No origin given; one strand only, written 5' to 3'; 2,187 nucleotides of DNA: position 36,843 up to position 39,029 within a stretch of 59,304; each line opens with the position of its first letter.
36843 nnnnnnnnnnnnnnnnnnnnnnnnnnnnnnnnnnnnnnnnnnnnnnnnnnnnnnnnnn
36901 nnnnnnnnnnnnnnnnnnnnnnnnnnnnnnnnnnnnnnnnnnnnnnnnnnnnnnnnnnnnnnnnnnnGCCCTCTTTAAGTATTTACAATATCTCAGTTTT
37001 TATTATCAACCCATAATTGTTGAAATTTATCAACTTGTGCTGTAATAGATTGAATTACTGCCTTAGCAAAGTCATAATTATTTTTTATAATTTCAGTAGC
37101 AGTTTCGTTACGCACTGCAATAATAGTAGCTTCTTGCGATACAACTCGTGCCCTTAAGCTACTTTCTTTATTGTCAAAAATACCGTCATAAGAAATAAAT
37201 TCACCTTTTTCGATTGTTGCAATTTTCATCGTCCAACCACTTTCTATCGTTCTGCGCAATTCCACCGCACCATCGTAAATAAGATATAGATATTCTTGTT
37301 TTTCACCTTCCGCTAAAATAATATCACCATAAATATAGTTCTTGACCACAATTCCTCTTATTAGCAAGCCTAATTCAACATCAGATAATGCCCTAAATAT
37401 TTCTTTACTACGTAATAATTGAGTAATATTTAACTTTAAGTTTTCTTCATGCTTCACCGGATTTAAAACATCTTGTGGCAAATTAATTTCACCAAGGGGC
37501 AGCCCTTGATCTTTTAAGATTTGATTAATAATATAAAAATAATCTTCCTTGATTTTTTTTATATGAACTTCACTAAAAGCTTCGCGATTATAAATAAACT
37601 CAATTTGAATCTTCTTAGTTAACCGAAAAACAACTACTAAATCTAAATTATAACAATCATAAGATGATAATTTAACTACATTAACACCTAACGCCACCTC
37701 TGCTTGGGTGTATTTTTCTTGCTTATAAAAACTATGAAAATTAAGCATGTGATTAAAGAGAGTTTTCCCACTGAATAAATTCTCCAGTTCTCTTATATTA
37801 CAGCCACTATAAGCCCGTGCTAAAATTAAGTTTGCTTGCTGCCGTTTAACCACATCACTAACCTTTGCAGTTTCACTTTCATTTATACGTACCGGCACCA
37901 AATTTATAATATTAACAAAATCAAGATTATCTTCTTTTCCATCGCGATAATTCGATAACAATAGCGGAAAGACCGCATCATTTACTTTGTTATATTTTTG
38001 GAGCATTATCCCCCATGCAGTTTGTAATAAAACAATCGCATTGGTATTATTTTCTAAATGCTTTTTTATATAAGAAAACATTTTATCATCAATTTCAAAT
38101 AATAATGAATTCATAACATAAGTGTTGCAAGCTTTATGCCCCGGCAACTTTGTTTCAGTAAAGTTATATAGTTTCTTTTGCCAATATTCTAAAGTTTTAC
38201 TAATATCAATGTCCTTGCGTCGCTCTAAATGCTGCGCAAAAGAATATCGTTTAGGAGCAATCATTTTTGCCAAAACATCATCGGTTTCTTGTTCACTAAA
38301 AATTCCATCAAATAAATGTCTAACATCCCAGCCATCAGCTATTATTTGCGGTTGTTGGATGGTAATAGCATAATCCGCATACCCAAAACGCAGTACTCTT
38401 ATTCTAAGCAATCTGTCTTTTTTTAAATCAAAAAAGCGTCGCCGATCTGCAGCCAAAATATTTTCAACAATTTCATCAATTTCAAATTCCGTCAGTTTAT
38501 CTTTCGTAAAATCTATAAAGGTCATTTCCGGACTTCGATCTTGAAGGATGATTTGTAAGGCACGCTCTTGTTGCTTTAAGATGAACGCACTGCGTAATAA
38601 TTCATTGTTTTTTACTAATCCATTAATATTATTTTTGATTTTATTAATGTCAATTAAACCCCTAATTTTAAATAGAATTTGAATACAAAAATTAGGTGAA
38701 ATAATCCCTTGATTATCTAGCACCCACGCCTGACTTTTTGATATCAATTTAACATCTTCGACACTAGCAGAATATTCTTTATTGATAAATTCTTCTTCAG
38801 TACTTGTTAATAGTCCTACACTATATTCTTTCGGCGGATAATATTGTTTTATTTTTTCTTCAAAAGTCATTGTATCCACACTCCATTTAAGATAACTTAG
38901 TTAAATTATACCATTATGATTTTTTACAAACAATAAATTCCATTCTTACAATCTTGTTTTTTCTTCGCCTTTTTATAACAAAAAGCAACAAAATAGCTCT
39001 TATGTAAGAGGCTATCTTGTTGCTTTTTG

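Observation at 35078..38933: Tandem orphan condensation-like / cNMP-binding-like fusion proteins: candidate undescribed sensor-acyltransferase-like system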

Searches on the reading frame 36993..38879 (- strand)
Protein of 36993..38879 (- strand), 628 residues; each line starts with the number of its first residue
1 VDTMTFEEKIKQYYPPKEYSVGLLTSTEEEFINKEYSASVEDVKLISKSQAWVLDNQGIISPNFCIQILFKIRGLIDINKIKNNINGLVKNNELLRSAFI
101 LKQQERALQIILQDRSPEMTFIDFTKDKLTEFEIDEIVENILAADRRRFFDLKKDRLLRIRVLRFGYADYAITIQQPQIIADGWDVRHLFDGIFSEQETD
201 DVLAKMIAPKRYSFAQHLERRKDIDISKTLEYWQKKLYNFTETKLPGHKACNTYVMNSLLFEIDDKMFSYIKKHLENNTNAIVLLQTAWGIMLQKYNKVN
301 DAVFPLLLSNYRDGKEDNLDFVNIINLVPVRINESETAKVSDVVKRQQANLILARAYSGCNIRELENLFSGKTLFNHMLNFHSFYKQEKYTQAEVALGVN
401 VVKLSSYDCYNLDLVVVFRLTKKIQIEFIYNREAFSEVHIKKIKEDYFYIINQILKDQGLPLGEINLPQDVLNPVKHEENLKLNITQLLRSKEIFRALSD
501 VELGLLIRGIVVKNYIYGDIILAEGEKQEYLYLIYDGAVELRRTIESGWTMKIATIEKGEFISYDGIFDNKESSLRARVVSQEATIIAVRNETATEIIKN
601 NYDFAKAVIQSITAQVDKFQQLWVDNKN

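Call 3: search_protein_families(library=pfam, proteins=[window:36993-38879:-], max_evalue=1)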
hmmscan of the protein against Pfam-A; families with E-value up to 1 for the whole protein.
window:36993-38879:- (628 aa): 3 families
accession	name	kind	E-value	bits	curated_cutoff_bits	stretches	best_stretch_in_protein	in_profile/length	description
PF00668.25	Condensation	-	3.9e-43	148.2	30.6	1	42-470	3-449/456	Condensation domain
PF00027.35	cNMP_binding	-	6.9e-09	36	27.5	1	515-601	4-89/89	Cyclic nucleotide-binding domain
PF00204.31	DNA_gyraseB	-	0.11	12.4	27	1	85-159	75-152/173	DNA gyrase B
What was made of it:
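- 36993..38870 (-): Gene A, 625 aa from ATG 38870 (alternative GTG 38879 gives 628 aa): COM-helix-like N-terminus, condensation domain and CAP-type domain. Pfam PF00668 and PF00027 (call 3).
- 37470..38756 (-): A, condensation domain (aa 39-467). Pfam E 3.9e-43, model positions 3-449 of 456 (call 3).
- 36996..37460 (-): A, CAP/CNB-type sensor domain (aa 471-625) ending in a 26-residue C-helix, with no DNA-binding domain. The cassette position reads ISYDGIF..ESSLRA (37149-37196). Pfam PF00027 (call 3).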

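Call 4: search_protein_families(library=ncbifam, proteins=[window:36993-38879:-], max_evalue=1)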
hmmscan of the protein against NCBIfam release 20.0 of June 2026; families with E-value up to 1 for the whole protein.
window:36993-38879:- (628 aa): 9 families
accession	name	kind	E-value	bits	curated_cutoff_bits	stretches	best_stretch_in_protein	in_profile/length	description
NF004282.0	PRK05691.1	subfamily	1e-18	64.9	4090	1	52-468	686-1110/4334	non-ribosomal peptide synthase/polyketide synthase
NF006901.0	PRK09392.1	equivalog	7.5e-08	32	211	1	488-613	8-131/236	transcriptional activator FtrB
NF041163.2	encap_f2b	equivalog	1.8e-06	27.4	400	1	485-615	69-199/450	family 2B encapsulin nanocompartment shell protein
NF008732.0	PRK11753.1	equivalog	5.9e-06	25.9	266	1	506-615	19-128/214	cAMP-activated global transcriptional regulator CRP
NF050815.1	TransActFtrBCaul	equivalog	7.5e-06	25.4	300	1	490-612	12-132/251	transcriptional activator FtrB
TIGR03896.1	cyc_nuc_ocin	subfamily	5.8e-05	22.6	161.05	1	494-613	145-263/317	bacteriocin-type transport-associated protein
TIGR03697.1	NtcA_cyano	equivalog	0.0058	16.4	244.95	1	519-616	2-100/193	global nitrogen regulator NtcA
TIGR01720.1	NRPS-para261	subfamily_domain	0.011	15.6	74.2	1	365-455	38-126/155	non-ribosomal peptide synthase domain TIGR01720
NF010499.0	PRK13918.1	equivalog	0.078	12.5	274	1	514-585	16-86/205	CRP/FNR family transcriptional regulator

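Call 6: find_homologous_proteins(query=window:36993-38879:-)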
Query window:36993-38879:- (628 aa): 10 proteins with E <= 0.001 among 8000 candidates.
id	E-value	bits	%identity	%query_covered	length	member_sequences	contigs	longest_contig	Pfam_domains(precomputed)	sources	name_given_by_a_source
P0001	0.0e+0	1354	98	100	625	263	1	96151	PF00668.26,PF00027.36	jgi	-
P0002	5.8e-292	988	69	99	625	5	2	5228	PF00668.26,PF00027.36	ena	-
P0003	8.5e-122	426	35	97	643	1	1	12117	PF00668.26,PF00027.36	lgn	-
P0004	1.6e-120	422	36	97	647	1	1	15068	PF00668.26,PF00027.36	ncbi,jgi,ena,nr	ncbi:MAG: amino acid adenylation protein [Firmicutes bacterium]|nr:amino acid adenylation protein [B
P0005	3.0e-118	414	35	97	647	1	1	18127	PF00668.26,PF00027.36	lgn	-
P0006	2.8e-117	411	36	95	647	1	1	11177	PF00668.26,PF00027.36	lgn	-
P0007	1.3e-112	395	35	95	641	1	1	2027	PF00668.26,PF00027.36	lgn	-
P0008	7.6e-108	380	33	95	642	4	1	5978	PF00668.26,PF00027.36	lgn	-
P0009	1.3e-103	366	33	97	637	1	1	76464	PF00668.26,PF00027.36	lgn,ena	-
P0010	1.6e-61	227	26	94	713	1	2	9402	PF00668.26,PF00027.36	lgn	-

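Call 10: find_encoding_contigs(protein=P0001, flank=10000, max_places=3)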
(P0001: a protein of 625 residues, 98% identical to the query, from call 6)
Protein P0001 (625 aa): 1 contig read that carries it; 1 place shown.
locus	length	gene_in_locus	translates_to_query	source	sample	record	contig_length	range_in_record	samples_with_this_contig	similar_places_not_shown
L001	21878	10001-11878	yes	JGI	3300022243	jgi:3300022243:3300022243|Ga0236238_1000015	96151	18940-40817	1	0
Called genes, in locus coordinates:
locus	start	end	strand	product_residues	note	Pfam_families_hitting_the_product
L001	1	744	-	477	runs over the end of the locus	PF00206:Lyase_1, PF08328:ASL_C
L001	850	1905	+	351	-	PF04055:Radical_SAM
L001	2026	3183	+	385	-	PF25919:BSH_CusB (faint), PF25917:BSH_RND, PF25973:BSH_CzcB (weak), PF25876:HH_MFP_RND, PF25944:Beta-barrel_RND, PF25954:Beta-barrel_RND_2 (weak), PF25967:RND-MFP_C, PF25989:YknX_C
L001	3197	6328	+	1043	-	PF00873:ACR_tran, PF03176:MMPL (weak)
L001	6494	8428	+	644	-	PF13589:HATPase_c_3, PF00183:HSP90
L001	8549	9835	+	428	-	PF00270:DEAD, PF04851:ResIII (weak), PF00271:Helicase_C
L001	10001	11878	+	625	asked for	PF00668:Condensation, PF00027:cNMP_binding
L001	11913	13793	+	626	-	PF00668:Condensation, PF00027:cNMP_binding (weak)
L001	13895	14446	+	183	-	PF00929:RNase_T, PF16473:Rv2179c-like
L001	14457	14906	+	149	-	PF04463:2-thiour_desulf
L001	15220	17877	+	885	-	PF00133:tRNA-synt_1, PF01406:tRNA-synt_1e (faint), PF09334:tRNA-synt_1g, PF13603:tRNA-synt_1_2, PF09334:tRNA-synt_1g, PF08264:Anticodon_1, PF10458:Val_tRNA-synt_C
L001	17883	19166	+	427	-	PF08245:Mur_ligase_M, PF27239:FOL3_C, PF02875:Mur_ligase_C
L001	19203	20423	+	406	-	PF04932:Wzy_C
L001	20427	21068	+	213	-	PF06971:Put_DNA-bind_N, PF02629:CoA_binding, PF01408:GFO_IDH_MocA (weak)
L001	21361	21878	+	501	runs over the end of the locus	PF02550:AcetylCoA_hydro, PF01144:CoA_trans (faint), PF13336:AcetylCoA_hyd_C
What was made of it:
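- No mobile-element genes flank the pair (call 10).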

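Call 11: find_encoding_contigs(protein=P0009, flank=10000, max_places=3)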
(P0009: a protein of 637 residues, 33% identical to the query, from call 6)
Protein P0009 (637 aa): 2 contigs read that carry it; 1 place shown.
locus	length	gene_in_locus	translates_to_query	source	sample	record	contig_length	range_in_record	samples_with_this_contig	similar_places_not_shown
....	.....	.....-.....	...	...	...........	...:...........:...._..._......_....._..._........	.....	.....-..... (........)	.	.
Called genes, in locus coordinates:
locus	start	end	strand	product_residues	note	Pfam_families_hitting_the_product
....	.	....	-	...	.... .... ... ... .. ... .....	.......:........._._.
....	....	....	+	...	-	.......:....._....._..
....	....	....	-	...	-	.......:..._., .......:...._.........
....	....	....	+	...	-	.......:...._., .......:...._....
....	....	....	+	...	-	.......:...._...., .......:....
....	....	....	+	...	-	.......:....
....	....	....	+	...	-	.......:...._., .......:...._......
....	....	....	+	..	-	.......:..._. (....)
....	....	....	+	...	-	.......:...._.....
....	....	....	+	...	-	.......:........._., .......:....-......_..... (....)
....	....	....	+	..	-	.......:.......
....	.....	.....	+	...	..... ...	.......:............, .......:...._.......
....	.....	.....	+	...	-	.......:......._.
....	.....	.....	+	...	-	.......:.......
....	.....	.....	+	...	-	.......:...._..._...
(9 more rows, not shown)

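Call 12: find_encoding_contigs(protein=P0004, flank=10000, max_places=3)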
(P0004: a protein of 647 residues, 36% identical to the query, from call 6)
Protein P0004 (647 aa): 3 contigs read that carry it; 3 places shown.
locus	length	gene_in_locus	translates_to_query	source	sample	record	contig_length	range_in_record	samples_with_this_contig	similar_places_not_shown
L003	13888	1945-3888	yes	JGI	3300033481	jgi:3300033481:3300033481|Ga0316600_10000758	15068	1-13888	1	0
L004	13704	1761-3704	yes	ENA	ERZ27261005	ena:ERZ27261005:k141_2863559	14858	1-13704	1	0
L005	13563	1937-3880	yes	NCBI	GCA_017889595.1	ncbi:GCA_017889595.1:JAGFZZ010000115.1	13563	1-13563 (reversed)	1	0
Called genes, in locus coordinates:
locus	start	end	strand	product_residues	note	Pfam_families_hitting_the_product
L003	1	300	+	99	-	?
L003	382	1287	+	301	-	PF00753:Lactamase_B, PF23023:Anti-Pycsar_Apyc1 (weak), PF12706:Lactamase_B_2 (weak)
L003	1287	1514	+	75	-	PF11213:DUF3006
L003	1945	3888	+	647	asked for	PF00668:Condensation, PF00027:cNMP_binding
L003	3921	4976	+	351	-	PF11741:AMIN (faint), PF01520:Amidase_3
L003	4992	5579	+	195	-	PF10646:Germane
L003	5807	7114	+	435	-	PF01964:ThiC_Rad_SAM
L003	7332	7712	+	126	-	PF00582:Usp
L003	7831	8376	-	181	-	PF21349:RUBY_RBDX, PF02915:Rubrerythrin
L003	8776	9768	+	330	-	PF00586:AIRS, PF02769:AIRS_C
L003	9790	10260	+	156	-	PF02367:TsaE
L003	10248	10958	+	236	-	PF00814:TsaD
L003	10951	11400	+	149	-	PF13302:Acetyltransf_3 (weak), PF13527:Acetyltransf_9 (weak), PF13673:Acetyltransf_10, PF00583:Acetyltransf_1, PF13508:Acetyltransf_7, PF08445:FR47 (weak)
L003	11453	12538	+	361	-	PF00814:TsaD, PF02543:Carbam_trans_N (weak), PF22521:HypF_C_2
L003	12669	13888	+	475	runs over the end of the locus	PF12282:GAF_PdtaS, PF07536:HWE_HK, PF07568:HisKA_2, PF02518:HATPase_c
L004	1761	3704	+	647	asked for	PF00668:Condensation, PF00027:cNMP_binding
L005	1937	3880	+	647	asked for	PF00668:Condensation, PF00027:cNMP_binding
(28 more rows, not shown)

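Call 13: find_encoding_contigs(protein=P0005, flank=10000, max_places=3)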
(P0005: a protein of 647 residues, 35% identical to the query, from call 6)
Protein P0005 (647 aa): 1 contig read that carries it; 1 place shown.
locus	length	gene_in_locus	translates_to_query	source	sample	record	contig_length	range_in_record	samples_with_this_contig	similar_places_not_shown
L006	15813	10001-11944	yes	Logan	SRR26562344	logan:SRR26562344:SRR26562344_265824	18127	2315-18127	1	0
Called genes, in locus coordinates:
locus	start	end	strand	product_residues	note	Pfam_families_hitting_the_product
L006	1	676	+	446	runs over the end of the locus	PF03605:DcuA_DcuB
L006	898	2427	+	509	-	PF00704:Glyco_hydro_18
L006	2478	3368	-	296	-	PF00126:HTH_1, PF03466:LysR_substrate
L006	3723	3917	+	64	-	-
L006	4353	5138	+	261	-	PF20560:MotA_N, PF01618:MotA_ExbB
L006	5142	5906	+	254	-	PF13677:MotB_plug, PF00691:OmpA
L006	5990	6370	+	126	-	PF01648:ACPS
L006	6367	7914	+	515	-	PF03853:YjeF_N, PF01256:Carb_kinase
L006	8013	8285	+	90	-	PF01402:RHH_1 (weak), PF27083:MazE_antitoxin_C (faint)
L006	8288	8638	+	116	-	PF02452:PemK_toxin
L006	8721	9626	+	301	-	PF00753:Lactamase_B, PF23023:Anti-Pycsar_Apyc1, PF12706:Lactamase_B_2 (weak)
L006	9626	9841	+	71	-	PF11213:DUF3006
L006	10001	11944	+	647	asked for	PF00668:Condensation, PF00027:cNMP_binding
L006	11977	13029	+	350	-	PF11741:AMIN (faint), PF01520:Amidase_3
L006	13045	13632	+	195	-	PF10646:Germane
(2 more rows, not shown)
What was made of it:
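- In the Sporomusales-like clade, an MBL-fold gene with an Apyc1-like (cyclic-nucleotide phosphodiesterase) Pfam hit lies two genes upstream (calls 12, 13).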

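Call 14: find_encoding_contigs(protein=P0003, flank=10000, max_places=3)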
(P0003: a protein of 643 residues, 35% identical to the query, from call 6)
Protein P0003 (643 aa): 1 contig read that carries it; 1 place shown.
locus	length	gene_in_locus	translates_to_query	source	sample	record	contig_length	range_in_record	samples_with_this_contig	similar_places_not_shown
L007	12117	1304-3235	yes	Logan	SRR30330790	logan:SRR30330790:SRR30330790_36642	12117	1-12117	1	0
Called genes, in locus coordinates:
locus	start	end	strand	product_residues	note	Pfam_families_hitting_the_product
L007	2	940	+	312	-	?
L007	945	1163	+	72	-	PF11213:DUF3006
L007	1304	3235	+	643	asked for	PF00668:Condensation, PF00027:cNMP_binding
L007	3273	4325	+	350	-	PF01520:Amidase_3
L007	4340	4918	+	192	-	PF10646:Germane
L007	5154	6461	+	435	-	PF01964:ThiC_Rad_SAM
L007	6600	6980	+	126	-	PF00582:Usp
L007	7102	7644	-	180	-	PF21349:RUBY_RBDX, PF00210:Ferritin (faint), PF02915:Rubrerythrin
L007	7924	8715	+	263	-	-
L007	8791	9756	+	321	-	PF00586:AIRS, PF02769:AIRS_C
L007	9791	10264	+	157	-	PF02367:TsaE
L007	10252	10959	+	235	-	PF00814:TsaD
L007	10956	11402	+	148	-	PF13527:Acetyltransf_9 (weak), PF13673:Acetyltransf_10, PF00583:Acetyltransf_1, PF13508:Acetyltransf_7, PF08445:FR47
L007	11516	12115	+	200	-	?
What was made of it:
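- Tried and rejected: In one clade the gene is tightly followed by an AMIN-Amidase_3 gene and a GerM-like gene, and preceded by MBL-fold and DUF3006 genes (calls 11-14).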

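Call 15: find_encoding_contigs(protein=P0010, flank=10000, max_places=3)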
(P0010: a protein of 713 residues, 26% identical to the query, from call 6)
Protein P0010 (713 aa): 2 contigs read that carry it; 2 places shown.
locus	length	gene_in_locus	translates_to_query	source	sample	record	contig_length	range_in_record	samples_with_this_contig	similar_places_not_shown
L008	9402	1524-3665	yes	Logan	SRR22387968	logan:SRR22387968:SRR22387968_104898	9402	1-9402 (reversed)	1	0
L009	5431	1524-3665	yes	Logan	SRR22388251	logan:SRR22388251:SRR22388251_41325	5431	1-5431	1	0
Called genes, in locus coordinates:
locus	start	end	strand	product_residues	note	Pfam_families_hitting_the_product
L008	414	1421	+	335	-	PF00550:PP-binding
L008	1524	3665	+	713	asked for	PF00668:Condensation, PF00027:cNMP_binding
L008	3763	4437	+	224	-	PF22624:AASDHPPT_N, PF01648:ACPS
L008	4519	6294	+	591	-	PF01554:MatE, PF13581:HATPase_c_2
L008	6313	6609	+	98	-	PF01740:STAS, PF13466:STAS_2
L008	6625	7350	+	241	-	PF00561:Abhydrolase_1, PF12697:Abhydrolase_6 (weak)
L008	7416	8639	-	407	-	PF13347:MFS_2 (faint), PF07690:MFS_1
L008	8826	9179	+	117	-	-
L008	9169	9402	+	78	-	?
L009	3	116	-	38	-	?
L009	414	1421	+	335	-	PF00550:PP-binding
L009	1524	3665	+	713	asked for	PF00668:Condensation, PF00027:cNMP_binding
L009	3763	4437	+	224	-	PF22624:AASDHPPT_N, PF01648:ACPS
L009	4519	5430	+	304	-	?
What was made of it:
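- A STAS gene and a MatE-HATPase_c_2 gene lie near P0010 (call 15).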

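Call 17: find_related_loci(query=A1, collection=genome_contigs, flank=10000)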
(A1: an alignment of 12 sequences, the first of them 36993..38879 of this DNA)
Query A1 (628 aa) in genome_contigs; peptide patterns used: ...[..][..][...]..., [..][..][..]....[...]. (x = any residue, [..] = any of these).
25 stretches matched a pattern; 9 encode a relative of the query (tblastn E <= 1e-3); 9 distinct loci.
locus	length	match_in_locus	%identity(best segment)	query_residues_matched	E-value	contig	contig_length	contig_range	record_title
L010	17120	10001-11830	35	19-624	1e-122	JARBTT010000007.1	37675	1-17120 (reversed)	MAG: Massilibacillus sp. isolate L_E1_T20_C_bin.151 scaffold_1248, whole genome shotgun sequence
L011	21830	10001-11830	35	19-624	6e-122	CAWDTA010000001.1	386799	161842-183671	MAG: uncultured Veillonellaceae bacterium isolate MFD04492.bin.4.99 genome assembly, contig: contig_19784, whole genome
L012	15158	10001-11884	28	3-624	1e-74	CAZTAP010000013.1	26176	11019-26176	MAG TPA_asm: uncultured Selenomonadaceae bacterium isolate binchicken_co41_280 genome assembly, contig: NODE_849_length_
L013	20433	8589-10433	27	13-624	4e-72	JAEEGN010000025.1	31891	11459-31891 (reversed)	MAG: Selenomonadaceae bacterium isolate Tb.RUG.10 k141_836490_flag=1_multi=14.0000_len=31891, whole genome shotgun seque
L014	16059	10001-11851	26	13-626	5e-70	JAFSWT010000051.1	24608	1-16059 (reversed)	MAG: Schwartzia sp. (in: firmicutes) isolate RGIG3544 Goat_Rumen.Co__c752193, whole genome shotgun sequence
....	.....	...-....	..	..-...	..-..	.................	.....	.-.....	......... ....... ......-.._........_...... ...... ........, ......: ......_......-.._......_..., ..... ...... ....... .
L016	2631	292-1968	24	58-624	1e-35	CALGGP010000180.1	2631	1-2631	MAG TPA_asm: uncultured Selenomonadales bacterium isolate ERR1278103_bin.24_CONCOCT_v1.1_MAG genome assembly, contig: ER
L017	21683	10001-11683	22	57-624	7e-31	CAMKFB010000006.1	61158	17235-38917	MAG: uncultured Selenomonadales bacterium isolate SRR12081300_bin.121_metaWRAP_v1.3_MAG genome assembly, contig: ERZ1228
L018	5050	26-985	26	178-488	4e-18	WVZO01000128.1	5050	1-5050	MAG: Candidatus Aminicenantes bacterium isolate CS4-C025 C_merged_R1_(paired)_contig_111626, whole genome shotgun sequen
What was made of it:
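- Tried and rejected: Negativicutes is inferred from the named relatives (call 17) and from gene content. I dropped it because condensation chemistry needs a thioester donor, and because the two-pattern genome scan found the family in only eight Negativicutes species of the collection (call 17).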
